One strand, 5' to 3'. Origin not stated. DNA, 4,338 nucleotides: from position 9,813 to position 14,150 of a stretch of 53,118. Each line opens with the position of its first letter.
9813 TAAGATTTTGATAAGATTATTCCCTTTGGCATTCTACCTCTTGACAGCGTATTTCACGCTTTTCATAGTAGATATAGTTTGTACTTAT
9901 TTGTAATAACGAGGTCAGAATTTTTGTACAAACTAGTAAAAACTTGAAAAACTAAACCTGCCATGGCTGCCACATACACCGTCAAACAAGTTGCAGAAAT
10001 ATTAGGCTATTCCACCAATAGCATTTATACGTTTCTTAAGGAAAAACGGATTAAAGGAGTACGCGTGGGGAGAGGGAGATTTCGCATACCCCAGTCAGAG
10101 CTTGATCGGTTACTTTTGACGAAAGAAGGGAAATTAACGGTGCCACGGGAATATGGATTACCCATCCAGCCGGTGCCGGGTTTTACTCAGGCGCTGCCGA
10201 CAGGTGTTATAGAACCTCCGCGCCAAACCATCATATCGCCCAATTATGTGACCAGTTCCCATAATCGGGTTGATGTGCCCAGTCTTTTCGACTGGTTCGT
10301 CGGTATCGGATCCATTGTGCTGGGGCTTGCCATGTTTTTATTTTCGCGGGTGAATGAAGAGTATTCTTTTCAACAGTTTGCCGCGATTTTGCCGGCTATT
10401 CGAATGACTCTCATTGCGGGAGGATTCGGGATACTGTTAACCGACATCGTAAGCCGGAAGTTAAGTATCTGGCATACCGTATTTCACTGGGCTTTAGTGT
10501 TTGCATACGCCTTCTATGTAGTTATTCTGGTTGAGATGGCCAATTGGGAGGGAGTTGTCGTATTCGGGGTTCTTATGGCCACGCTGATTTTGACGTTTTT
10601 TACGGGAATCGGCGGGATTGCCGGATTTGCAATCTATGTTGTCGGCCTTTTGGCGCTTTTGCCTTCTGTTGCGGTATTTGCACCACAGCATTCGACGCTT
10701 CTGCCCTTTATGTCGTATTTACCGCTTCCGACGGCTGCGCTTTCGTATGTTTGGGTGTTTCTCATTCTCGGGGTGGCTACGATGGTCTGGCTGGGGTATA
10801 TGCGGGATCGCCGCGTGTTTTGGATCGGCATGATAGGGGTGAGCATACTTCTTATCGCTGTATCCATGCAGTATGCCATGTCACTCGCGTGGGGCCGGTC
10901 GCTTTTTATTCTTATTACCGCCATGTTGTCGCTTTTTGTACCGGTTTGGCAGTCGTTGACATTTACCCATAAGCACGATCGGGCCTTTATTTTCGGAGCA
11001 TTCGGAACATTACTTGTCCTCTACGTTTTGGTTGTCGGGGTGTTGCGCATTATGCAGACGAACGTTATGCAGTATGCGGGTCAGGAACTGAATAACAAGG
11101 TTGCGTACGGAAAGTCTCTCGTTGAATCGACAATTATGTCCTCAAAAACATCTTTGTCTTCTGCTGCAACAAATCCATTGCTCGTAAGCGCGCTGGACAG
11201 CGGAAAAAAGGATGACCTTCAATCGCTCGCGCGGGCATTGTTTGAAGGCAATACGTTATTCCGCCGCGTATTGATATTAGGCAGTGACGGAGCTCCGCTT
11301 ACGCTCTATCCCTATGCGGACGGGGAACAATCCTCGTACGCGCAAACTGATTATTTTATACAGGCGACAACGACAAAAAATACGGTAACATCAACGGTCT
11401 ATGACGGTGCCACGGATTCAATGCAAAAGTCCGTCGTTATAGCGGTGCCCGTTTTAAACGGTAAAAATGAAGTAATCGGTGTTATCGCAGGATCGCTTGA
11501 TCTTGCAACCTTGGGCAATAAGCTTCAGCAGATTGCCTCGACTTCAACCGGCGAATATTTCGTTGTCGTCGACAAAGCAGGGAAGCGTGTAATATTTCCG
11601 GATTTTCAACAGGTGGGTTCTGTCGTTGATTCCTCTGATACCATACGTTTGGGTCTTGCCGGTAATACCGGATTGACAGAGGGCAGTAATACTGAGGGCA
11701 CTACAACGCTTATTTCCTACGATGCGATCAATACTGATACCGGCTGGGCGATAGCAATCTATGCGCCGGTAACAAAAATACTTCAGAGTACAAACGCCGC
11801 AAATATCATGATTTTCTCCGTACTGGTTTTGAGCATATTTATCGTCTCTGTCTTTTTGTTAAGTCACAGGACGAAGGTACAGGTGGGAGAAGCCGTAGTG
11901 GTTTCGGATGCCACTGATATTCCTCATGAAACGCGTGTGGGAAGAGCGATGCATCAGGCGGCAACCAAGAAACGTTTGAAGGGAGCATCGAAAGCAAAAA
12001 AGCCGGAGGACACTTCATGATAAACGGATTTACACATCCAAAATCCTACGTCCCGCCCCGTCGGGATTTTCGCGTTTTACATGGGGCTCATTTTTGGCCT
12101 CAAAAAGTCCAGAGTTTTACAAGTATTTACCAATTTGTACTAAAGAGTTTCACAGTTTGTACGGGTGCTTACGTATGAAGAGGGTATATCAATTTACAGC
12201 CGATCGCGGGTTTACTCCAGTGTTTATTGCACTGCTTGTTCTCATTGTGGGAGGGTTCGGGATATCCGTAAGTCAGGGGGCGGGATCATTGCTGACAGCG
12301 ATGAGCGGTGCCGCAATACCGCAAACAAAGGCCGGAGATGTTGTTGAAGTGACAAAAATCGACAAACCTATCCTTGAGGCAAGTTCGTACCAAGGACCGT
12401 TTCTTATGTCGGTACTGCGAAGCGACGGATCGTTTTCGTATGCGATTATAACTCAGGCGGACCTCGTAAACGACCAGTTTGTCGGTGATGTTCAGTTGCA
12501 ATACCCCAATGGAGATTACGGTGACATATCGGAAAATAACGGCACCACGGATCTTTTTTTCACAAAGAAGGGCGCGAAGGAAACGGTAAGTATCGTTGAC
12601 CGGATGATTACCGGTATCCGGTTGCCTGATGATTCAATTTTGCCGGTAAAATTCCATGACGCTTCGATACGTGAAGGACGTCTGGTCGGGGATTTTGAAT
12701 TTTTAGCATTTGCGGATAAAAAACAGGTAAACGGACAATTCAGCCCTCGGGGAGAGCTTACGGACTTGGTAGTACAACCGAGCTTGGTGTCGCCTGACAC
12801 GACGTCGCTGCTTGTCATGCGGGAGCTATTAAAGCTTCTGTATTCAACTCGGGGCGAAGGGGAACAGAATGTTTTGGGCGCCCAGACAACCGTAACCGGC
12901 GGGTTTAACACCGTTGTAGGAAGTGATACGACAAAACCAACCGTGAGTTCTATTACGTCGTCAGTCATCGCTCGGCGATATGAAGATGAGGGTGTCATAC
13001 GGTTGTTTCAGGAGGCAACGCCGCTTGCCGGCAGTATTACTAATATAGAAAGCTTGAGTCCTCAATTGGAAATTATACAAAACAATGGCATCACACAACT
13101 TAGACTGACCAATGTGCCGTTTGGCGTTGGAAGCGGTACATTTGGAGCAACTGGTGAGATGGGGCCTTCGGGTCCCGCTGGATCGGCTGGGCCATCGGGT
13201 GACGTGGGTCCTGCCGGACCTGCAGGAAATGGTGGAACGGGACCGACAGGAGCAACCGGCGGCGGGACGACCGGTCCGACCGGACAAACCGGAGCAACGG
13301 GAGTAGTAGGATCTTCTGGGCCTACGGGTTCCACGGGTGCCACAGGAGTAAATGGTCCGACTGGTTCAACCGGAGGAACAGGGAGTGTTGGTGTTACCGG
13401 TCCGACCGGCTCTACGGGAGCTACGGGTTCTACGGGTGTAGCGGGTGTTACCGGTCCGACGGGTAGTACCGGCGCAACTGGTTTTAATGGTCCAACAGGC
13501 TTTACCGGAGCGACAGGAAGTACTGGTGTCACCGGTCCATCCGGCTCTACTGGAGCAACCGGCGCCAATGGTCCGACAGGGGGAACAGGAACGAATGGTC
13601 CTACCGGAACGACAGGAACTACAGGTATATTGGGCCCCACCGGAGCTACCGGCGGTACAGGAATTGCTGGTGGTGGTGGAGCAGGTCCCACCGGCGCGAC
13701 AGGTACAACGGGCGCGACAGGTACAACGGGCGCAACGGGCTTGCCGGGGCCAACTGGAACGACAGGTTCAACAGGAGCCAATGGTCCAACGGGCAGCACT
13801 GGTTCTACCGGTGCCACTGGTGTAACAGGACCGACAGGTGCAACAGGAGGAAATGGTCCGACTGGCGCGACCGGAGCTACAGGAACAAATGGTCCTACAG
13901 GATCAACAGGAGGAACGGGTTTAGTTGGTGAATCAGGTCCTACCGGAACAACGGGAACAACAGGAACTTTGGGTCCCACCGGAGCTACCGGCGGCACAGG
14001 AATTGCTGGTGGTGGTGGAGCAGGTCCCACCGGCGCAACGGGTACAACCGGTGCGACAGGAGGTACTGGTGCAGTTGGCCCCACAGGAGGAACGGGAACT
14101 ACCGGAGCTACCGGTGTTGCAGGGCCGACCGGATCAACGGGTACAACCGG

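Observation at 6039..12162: Four 10-bp-phased TTGTA(C/A) arrays clustered around a membrane-bound Xis/BldC-type HTH gene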

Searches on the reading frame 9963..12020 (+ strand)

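Call 5: search_protein_families(library=pfam, proteins=[window:9963-12020:+], max_evalue=0.01)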
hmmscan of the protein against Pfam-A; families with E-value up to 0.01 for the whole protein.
window:9963-12020:+ (685 aa): 4 families
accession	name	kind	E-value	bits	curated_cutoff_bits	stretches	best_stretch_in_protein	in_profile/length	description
PF02743.24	dCache_1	-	1.5e-16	61.1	45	1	370-599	5-239/240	Cache domain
PF12728.13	HTH_17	-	3.7e-10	40.3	27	1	5-51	2-47/51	Helix-turn-helix domain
PF17203.10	sCache_3_2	-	0.00013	22.5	28.4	0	399-523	22-137/140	Single cache domain 3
PF22673.2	MCP-like_PDC_1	-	0.00062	20.6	27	1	453-518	49-112/113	Methyl-accepting chemotaxis protein-like, first PDC sensor domain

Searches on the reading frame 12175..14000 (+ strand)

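Call 5: search_protein_families(library=pfam, proteins=[window:12175-14000:+], max_evalue=0.01)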
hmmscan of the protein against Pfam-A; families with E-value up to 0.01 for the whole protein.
window:12175-14000:+ (608 aa): 1 family
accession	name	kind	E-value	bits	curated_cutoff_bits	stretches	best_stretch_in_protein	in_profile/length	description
PF01391.23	Collagen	-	5.6e-31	106.5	27.2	5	550-606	2-58/60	Collagen triple helix repeat (20 copies)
